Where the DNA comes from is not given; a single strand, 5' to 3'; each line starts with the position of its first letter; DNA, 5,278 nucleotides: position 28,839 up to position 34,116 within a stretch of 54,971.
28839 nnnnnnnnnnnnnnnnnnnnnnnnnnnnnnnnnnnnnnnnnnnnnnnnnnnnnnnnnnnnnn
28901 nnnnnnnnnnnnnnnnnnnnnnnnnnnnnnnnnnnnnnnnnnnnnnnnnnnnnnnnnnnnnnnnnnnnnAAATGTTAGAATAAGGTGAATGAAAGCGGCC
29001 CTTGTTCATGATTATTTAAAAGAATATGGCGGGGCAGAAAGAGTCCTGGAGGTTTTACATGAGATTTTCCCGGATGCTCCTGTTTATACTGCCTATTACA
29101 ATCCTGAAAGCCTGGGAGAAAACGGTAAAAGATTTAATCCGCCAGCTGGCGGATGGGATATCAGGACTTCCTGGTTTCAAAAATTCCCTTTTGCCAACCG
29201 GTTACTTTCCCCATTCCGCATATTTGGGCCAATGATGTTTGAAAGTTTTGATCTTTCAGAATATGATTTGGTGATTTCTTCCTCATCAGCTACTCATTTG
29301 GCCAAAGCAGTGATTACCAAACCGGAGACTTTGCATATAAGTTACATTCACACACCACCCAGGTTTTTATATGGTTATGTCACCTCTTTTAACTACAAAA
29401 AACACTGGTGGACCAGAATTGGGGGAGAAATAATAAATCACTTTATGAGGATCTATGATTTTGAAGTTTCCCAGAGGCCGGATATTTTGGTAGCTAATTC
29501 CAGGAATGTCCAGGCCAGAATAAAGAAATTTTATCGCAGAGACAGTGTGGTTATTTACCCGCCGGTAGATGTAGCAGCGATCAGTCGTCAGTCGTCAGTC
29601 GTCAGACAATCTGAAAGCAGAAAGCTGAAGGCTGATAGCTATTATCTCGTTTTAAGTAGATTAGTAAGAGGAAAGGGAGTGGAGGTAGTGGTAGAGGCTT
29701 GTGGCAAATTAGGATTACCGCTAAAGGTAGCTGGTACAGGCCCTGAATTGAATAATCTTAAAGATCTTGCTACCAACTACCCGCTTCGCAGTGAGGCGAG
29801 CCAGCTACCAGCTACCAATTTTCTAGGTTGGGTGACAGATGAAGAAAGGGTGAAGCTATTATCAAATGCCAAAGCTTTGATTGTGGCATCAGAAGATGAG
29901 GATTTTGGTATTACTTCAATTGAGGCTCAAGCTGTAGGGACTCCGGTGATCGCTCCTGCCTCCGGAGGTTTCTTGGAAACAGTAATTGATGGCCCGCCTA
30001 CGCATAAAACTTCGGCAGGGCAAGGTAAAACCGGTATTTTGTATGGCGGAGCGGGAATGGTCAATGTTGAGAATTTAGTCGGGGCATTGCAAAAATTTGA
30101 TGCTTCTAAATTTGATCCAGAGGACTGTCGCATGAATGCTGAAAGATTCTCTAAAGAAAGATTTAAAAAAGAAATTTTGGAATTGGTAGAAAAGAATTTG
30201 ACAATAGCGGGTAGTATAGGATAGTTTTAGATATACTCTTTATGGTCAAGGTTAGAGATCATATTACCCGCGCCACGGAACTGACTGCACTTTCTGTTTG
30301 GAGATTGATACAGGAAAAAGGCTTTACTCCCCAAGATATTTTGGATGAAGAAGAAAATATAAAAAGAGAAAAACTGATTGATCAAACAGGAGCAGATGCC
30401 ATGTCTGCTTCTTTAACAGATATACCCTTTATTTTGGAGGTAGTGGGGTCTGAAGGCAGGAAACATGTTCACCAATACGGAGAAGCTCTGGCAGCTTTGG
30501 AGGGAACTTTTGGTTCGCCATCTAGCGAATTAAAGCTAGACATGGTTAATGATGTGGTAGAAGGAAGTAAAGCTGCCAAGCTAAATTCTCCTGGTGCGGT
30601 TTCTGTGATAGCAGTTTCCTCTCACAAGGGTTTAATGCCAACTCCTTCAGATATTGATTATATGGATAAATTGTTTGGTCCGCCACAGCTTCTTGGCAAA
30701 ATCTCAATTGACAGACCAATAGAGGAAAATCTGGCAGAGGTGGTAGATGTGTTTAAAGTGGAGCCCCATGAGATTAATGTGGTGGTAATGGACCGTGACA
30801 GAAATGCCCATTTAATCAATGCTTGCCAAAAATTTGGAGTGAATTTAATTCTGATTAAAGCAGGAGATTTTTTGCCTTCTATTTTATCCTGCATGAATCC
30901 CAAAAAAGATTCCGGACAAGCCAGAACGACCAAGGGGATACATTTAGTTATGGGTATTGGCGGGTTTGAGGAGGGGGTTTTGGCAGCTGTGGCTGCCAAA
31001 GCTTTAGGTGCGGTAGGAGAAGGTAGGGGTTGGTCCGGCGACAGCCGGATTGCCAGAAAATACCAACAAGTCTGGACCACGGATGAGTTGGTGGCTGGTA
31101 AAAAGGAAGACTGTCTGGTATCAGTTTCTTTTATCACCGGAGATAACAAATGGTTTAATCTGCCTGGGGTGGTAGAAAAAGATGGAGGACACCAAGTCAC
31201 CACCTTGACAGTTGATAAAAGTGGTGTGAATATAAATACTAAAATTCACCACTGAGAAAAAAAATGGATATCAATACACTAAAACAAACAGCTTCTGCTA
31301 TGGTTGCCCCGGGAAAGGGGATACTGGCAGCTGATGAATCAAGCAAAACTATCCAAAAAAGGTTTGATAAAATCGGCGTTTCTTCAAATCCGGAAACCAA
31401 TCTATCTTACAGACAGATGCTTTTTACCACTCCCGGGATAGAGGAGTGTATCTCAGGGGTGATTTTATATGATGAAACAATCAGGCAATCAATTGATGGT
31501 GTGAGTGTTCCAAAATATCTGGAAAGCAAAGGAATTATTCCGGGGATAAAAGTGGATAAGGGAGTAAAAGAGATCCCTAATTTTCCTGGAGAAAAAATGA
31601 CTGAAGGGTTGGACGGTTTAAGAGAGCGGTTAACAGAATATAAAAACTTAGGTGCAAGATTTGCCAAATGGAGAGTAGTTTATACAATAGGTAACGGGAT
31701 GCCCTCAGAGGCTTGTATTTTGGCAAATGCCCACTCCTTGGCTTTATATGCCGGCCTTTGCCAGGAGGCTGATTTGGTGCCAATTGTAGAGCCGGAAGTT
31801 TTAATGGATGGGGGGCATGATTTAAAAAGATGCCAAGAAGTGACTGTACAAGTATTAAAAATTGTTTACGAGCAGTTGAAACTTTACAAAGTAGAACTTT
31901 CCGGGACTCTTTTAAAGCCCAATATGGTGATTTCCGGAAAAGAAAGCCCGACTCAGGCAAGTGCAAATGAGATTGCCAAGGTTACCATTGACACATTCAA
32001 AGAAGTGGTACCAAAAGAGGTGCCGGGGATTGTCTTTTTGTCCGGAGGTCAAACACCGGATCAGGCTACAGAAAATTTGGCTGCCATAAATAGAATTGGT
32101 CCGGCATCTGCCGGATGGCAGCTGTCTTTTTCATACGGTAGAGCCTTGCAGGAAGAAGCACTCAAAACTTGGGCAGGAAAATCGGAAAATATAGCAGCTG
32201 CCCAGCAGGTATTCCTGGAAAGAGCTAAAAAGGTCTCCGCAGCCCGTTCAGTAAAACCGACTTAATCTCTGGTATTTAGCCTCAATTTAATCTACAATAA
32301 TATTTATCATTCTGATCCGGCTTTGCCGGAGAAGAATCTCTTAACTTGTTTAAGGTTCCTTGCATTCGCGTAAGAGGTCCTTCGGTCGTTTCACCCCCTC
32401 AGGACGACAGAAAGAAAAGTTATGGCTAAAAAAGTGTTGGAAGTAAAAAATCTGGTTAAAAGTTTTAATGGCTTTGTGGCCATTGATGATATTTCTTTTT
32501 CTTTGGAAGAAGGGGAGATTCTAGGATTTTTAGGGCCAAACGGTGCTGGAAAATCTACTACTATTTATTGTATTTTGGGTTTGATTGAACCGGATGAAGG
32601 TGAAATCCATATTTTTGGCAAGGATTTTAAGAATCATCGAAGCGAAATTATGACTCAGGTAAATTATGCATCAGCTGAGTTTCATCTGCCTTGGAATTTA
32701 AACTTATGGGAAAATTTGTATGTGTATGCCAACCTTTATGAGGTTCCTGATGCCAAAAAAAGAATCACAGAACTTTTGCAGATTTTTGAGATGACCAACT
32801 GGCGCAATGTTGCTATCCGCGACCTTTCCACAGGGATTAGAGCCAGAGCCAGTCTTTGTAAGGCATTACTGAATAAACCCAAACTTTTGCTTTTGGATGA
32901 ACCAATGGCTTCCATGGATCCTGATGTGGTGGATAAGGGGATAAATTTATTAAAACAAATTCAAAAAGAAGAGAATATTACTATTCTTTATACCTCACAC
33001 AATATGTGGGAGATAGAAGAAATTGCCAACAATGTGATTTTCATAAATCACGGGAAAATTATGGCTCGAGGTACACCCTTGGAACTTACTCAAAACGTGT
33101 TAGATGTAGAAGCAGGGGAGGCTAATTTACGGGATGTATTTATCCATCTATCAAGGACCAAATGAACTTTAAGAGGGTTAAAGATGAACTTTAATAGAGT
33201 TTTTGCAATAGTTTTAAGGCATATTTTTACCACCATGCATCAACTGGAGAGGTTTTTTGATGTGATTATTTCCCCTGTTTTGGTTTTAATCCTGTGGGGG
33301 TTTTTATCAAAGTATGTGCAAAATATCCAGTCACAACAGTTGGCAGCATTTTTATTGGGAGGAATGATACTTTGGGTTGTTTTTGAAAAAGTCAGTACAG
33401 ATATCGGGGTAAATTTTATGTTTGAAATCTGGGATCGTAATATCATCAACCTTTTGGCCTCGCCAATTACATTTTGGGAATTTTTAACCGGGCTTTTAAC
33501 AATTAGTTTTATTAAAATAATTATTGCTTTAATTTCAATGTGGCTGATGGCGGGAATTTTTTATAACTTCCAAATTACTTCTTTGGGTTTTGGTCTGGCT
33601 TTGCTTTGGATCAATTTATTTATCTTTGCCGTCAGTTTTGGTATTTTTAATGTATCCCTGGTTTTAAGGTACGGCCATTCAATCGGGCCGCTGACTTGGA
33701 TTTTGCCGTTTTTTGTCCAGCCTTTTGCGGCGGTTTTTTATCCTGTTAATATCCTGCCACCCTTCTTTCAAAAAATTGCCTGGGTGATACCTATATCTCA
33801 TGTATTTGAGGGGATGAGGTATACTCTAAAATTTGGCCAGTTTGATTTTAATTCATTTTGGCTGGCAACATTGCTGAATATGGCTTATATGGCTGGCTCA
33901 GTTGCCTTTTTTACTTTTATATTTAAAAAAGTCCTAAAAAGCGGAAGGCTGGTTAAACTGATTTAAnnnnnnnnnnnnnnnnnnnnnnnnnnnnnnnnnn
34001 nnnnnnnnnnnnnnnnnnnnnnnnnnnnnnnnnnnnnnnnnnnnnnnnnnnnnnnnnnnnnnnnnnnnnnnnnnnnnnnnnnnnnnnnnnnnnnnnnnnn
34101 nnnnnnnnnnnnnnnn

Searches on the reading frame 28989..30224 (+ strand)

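Call 52: search_protein_families(library=pfam, proteins=[window:28989-30224:+], max_evalue=0.00001)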
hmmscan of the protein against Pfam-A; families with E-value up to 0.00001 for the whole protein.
window:28989-30224:+ (411 aa): 4 families
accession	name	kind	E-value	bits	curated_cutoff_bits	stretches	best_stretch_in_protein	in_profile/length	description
PF00534.26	Glycos_transf_1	-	1.5e-20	73.8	26.4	1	212-335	11-134/172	Glycosyl transferases group 1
PF13692.12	Glyco_trans_1_4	-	7.9e-13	49.3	27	1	220-335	5-118/142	Glycosyl transferases group 1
PF13439.12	Glyco_transf_4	-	9.7e-07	29.4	28.5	1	14-196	2-169/170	Glycosyltransferase Family 4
PF20706.3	GT4-conflict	-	3.5e-06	26.7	26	1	213-332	194-320/385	Family 4 Glycosyltransferase in conflict systems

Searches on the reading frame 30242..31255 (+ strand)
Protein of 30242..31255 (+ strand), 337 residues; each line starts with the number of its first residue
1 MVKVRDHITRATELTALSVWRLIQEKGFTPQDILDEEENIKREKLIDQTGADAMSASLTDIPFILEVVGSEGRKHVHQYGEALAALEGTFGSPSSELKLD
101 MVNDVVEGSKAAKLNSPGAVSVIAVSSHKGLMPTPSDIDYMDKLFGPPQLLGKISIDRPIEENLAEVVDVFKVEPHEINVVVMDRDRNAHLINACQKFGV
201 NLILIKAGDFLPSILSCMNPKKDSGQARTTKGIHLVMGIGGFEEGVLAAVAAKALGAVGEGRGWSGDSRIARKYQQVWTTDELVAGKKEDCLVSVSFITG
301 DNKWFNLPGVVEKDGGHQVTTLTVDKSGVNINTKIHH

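Call 52: search_protein_families(library=pfam, proteins=[window:30242-31255:+], max_evalue=0.00001)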
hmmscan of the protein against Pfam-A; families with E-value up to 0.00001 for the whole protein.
window:30242-31255:+ (337 aa): 1 family
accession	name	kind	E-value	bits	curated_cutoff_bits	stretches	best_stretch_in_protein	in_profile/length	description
PF03320.18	FBPase_glpX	-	2.9e-40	138.5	27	1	43-326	27-295/307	Bacterial fructose-1,6-bisphosphatase, glpX-encoded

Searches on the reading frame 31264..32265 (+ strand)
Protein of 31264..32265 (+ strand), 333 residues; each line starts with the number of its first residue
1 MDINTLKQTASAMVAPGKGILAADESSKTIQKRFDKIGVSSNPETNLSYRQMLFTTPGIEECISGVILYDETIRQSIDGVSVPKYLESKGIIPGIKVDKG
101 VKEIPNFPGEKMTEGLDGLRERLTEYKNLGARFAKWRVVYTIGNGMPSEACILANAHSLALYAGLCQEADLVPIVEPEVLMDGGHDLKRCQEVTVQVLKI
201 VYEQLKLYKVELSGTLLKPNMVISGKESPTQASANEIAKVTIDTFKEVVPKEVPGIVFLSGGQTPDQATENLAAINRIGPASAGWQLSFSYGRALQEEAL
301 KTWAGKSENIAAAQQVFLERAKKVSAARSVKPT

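Call 52: search_protein_families(library=pfam, proteins=[window:31264-32265:+], max_evalue=0.00001)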
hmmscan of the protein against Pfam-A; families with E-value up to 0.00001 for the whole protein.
window:31264-32265:+ (333 aa): 1 family
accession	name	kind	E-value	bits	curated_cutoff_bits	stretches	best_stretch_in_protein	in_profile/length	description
PF00274.25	Glycolytic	-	3.7e-128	427.6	22.2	1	6-329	2-326/349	Fructose-bisphosphate aldolase class-I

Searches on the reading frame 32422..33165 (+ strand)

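Call 52: search_protein_families(library=pfam, proteins=[window:32422-33165:+], max_evalue=0.00001)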
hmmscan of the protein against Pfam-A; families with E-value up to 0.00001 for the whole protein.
window:32422-33165:+ (247 aa): 2 families
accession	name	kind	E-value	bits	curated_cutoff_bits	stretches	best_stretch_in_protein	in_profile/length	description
PF00005.33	ABC_tran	-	6.4e-31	108.2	25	1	22-163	2-137/137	ABC transporter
PF13304.12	AAA_21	-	1e-10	42.7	27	1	121-195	224-300/304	AAA domain, putative AbiEii toxin, Type IV TA system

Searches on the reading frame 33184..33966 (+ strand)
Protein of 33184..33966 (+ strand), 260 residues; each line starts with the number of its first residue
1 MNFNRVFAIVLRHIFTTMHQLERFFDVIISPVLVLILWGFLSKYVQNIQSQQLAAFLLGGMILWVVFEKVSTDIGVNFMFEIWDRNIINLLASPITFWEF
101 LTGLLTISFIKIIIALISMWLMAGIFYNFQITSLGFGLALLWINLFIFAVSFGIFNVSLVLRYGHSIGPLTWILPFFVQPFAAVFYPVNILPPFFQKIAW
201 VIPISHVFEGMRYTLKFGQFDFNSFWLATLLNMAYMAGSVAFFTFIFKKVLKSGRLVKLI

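Call 52: search_protein_families(library=pfam, proteins=[window:33184-33966:+], max_evalue=0.00001)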
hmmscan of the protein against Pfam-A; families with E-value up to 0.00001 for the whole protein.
window:33184-33966:+ (260 aa): 1 family
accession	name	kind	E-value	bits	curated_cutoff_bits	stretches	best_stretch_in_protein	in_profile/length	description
PF01061.29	ABC2_membrane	-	2.1e-10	40.9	26.9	1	8-214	5-209/211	ABC-2 type transporter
